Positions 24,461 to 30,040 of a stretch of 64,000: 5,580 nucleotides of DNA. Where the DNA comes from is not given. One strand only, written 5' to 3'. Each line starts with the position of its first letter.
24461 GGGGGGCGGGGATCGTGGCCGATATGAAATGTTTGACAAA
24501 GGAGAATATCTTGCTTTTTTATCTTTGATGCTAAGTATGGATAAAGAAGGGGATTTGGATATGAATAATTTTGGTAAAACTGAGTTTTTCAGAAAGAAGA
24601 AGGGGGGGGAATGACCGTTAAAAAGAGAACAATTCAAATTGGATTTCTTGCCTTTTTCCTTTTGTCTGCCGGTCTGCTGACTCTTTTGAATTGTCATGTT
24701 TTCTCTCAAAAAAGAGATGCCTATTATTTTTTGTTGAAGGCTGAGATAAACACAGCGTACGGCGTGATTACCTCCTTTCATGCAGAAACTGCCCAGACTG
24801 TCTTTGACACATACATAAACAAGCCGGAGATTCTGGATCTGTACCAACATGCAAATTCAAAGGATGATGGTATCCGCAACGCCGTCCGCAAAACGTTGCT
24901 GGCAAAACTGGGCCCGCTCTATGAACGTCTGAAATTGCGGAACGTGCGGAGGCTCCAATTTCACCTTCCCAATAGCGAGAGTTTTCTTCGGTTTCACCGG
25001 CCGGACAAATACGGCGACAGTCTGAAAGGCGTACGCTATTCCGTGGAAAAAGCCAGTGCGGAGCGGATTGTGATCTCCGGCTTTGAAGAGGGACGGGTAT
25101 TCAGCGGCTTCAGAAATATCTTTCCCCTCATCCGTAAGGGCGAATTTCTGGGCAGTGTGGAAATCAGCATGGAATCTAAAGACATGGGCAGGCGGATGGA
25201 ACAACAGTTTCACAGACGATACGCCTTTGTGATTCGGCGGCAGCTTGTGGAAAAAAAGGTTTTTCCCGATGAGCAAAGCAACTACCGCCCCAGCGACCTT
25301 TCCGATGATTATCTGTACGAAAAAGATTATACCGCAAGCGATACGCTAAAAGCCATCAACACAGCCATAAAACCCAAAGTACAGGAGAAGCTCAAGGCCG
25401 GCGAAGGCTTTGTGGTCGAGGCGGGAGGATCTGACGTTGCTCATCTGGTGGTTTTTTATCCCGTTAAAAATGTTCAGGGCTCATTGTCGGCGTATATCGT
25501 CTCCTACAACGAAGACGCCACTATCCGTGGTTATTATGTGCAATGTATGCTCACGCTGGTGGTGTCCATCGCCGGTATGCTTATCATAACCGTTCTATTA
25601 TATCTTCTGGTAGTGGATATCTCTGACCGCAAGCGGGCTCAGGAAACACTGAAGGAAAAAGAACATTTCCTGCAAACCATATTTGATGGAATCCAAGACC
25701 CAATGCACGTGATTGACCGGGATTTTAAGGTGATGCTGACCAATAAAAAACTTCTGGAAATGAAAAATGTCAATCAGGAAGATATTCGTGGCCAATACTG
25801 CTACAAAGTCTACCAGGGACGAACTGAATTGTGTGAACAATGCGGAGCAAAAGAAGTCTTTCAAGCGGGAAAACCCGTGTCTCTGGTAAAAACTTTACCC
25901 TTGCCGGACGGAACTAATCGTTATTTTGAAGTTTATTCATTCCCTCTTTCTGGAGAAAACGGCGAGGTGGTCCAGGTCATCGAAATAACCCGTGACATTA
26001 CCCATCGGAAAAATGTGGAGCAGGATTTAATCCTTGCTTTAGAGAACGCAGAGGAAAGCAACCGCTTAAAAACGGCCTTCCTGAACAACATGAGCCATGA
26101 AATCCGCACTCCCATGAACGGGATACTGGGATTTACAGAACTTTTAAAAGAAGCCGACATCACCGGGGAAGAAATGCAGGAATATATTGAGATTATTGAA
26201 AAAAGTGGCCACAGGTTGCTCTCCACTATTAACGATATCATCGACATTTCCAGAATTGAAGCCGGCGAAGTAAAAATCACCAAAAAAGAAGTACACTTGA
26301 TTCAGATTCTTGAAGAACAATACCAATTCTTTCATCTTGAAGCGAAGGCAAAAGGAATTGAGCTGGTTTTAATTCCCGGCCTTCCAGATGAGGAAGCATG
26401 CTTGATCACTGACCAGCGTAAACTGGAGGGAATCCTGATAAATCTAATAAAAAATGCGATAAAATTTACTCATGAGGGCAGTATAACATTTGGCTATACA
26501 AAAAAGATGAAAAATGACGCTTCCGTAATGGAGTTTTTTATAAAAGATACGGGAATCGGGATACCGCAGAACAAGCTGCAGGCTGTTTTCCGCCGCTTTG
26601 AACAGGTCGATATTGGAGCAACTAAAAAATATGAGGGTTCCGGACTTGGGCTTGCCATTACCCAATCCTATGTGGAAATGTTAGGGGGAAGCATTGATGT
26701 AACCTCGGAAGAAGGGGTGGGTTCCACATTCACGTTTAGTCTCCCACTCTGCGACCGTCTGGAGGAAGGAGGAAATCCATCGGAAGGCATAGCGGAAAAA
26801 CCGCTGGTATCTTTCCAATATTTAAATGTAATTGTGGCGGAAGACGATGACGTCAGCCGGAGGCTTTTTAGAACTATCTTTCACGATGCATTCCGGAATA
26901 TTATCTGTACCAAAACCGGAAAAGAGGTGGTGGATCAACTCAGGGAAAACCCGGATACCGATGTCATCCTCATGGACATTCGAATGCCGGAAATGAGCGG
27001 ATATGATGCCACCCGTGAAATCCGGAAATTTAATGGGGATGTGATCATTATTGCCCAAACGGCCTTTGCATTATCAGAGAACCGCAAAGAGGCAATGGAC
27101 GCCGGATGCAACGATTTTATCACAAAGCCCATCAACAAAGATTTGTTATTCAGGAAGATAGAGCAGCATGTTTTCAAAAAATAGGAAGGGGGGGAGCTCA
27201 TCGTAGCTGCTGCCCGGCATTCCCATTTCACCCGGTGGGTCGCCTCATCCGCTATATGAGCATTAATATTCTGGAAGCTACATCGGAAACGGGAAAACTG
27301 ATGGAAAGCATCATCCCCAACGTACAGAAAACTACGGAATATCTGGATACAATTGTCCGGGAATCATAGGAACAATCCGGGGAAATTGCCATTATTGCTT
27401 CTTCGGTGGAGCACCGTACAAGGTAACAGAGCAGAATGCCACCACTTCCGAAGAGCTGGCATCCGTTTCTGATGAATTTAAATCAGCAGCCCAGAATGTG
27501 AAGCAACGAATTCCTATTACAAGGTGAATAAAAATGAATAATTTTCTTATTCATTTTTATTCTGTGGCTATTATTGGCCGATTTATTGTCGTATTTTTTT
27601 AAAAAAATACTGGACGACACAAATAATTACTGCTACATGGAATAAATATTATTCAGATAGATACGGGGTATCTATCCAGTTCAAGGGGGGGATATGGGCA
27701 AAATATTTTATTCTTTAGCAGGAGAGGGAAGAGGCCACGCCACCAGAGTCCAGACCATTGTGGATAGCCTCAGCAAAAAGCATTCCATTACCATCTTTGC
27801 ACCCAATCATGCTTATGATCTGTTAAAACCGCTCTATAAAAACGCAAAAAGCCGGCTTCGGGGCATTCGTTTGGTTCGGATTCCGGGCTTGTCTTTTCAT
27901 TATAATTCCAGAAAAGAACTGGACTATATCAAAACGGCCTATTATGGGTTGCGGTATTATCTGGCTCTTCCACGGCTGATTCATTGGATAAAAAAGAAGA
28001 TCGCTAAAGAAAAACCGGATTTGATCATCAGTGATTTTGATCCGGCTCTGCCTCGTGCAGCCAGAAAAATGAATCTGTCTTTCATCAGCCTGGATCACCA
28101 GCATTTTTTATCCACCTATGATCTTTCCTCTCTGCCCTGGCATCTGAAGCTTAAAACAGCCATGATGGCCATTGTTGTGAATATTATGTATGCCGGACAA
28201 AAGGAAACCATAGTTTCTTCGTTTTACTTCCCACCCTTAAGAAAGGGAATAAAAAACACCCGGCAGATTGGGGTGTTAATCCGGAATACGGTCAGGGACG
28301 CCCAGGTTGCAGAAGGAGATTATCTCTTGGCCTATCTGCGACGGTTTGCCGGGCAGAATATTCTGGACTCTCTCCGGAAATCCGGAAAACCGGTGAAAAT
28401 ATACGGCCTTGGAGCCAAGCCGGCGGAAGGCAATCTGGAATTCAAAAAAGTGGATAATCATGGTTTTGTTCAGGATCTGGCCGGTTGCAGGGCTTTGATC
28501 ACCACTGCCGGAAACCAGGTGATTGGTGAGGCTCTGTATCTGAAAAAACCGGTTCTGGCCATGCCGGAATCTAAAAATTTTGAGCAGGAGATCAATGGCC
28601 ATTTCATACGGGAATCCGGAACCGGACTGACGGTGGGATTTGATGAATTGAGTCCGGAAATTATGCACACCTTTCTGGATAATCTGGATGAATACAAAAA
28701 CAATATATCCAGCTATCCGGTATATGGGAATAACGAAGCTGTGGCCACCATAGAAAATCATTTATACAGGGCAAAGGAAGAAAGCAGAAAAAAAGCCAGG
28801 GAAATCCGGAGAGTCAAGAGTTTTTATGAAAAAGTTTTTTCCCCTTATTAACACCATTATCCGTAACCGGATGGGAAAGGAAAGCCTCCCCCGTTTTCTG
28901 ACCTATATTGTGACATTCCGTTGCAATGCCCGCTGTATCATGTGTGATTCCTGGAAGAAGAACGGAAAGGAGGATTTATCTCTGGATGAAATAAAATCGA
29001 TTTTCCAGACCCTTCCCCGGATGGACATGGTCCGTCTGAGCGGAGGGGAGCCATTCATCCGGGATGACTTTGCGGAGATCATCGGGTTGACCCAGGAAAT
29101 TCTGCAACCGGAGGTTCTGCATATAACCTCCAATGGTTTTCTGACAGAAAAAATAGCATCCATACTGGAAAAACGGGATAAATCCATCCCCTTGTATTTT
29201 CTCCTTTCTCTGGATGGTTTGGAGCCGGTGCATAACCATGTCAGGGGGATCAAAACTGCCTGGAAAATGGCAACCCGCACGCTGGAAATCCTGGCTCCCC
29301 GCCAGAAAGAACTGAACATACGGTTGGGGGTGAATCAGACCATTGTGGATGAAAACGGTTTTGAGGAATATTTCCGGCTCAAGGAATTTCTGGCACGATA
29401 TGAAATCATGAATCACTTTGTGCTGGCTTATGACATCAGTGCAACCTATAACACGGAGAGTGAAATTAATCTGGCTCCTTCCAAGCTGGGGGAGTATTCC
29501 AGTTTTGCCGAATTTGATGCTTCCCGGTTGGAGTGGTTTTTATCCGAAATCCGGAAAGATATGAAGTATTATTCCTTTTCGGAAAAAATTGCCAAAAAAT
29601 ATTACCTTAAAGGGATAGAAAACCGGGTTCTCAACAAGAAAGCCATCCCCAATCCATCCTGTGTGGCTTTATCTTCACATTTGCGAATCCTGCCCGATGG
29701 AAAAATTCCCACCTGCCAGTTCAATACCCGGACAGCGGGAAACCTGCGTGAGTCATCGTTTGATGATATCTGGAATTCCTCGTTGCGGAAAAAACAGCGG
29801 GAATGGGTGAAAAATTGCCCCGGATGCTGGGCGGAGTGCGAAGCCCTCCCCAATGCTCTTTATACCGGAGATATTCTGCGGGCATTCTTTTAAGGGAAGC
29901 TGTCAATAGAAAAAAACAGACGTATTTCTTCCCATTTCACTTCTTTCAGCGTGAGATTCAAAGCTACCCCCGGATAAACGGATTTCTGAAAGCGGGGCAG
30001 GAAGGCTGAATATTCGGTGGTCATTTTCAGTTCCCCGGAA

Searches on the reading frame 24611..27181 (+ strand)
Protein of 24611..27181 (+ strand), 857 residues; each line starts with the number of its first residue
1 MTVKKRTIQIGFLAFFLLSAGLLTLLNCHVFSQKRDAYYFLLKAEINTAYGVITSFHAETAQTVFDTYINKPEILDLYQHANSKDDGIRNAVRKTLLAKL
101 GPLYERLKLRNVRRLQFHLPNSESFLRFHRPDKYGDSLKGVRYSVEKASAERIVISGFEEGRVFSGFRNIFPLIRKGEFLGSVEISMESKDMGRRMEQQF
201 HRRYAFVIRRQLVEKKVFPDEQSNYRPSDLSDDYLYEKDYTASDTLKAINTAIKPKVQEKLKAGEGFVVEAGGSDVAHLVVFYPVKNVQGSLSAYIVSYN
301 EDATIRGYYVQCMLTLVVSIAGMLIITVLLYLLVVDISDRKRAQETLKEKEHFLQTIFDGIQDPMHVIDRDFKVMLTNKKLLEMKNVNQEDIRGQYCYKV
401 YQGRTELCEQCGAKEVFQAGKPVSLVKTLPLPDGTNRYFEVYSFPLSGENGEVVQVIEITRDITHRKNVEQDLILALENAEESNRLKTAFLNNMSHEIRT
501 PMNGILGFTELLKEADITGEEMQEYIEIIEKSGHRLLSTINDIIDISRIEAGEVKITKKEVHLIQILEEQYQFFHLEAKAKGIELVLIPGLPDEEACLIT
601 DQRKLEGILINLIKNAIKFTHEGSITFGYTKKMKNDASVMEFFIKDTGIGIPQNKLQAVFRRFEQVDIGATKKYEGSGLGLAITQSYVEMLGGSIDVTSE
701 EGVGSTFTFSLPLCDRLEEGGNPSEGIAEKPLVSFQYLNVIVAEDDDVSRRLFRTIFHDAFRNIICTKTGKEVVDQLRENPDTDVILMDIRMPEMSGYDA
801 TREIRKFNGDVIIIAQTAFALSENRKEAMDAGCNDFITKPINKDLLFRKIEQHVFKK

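Call 18: search_protein_families(library=pfam, proteins=[window:24611-27181:+], max_evalue=0.001)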
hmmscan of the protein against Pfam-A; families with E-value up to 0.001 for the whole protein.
window:24611-27181:+ (857 aa): 7 families
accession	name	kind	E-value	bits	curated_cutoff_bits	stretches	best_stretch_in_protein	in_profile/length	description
PF02518.31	HATPase_c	-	6.8e-24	84.9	26.4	1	601-713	2-109/111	Histidine kinase-, DNA gyrase B-, and HSP90-like ATPase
PF00072.30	Response_reg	-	1.6e-23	83.4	30.2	1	740-850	1-110/111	Response regulator receiver domain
PF00512.31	HisKA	-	3.3e-21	75.5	26.9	1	487-552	2-66/66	His Kinase A (phospho-acceptor) domain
PF08448.16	PAS_4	-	5.2e-15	56.1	23.1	1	358-467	1-109/110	PAS fold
PF13426.13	PAS_9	-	7.8e-09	36.2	27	1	363-465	2-103/103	PAS domain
PF14827.12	dCache_3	-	1.2e-08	35.3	25.7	1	80-216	31-171/239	Double sensory domain of two-component sensor kinase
PF00989.32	PAS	-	3.1e-05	24.4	22.6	1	353-463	2-113/113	PAS fold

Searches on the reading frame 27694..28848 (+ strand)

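Call 18: search_protein_families(library=pfam, proteins=[window:27694-28848:+], max_evalue=0.001)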
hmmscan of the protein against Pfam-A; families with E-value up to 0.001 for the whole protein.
window:27694-28848:+ (385 aa): 1 family
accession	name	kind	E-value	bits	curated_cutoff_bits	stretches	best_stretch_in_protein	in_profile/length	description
PF13528.12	Glyco_trans_1_3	-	5.6e-59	200.3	25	1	3-331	2-321/322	Glycosyl transferase family 1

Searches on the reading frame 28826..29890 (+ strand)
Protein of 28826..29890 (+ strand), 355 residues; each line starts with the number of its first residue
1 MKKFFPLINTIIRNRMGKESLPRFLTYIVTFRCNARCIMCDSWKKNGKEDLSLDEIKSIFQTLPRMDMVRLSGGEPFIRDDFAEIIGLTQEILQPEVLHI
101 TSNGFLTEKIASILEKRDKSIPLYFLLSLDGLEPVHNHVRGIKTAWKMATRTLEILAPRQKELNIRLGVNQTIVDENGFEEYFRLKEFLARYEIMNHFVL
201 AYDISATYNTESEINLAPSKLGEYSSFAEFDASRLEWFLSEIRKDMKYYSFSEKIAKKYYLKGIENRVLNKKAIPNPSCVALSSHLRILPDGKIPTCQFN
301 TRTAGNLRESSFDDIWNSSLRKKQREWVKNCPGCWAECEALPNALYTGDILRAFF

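Call 18: search_protein_families(library=pfam, proteins=[window:28826-29890:+], max_evalue=0.001)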
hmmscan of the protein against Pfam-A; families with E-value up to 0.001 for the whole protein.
window:28826-29890:+ (355 aa): 3 families
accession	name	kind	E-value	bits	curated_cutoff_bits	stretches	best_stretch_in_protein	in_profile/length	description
PF04055.27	Radical_SAM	-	2.7e-14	54.1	29.5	1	27-158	1-138/166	Radical SAM superfamily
PF13186.11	SPASM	-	3.3e-09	37.3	21.5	1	279-335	1-67/67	Iron-sulfur cluster-binding domain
PF13353.11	Fer4_12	-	0.00017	22.4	22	1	32-112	18-99/137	4Fe-4S single cluster domain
